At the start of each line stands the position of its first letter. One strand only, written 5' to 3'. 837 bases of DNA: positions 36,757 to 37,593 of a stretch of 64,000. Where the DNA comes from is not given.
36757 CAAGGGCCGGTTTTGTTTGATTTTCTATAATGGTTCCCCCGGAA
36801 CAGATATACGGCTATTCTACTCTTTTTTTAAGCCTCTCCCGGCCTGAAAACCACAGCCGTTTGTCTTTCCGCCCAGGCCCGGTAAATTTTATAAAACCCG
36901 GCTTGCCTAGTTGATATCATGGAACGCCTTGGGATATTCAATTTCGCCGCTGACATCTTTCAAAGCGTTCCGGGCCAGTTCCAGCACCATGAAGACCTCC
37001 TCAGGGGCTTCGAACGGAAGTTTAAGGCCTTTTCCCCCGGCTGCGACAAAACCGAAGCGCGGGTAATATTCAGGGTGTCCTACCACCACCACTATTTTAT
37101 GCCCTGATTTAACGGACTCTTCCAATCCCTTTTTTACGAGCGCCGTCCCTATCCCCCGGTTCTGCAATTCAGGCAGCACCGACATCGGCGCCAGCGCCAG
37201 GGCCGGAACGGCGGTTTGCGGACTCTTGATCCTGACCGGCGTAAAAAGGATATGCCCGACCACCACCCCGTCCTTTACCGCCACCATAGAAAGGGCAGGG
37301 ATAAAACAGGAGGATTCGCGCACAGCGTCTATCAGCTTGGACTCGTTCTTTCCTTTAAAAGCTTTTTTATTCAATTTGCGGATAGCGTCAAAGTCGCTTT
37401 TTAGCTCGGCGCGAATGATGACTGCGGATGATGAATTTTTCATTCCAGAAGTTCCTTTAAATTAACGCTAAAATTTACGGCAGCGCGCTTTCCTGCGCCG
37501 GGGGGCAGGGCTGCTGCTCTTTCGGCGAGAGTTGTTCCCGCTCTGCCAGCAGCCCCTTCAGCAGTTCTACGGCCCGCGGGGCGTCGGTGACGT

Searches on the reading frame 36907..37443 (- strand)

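Call 106: search_protein_families(library=pfam, proteins=[window:36907-37443:-])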
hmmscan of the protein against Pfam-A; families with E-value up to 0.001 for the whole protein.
window:36907-37443:- (178 aa): 3 families
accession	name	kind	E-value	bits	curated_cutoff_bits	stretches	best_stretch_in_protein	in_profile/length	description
PF13527.13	Acetyltransf_9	-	2.3e-13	50.7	25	1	11-132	3-124/127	Acetyltransferase (GNAT) domain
PF00583.31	Acetyltransf_1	-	5.8e-09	36.7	20.7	1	23-120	6-98/116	Acetyltransferase (GNAT) family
PF13508.13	Acetyltransf_7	-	3.8e-07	30.8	27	1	53-133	6-83/84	Acetyltransferase (GNAT) domain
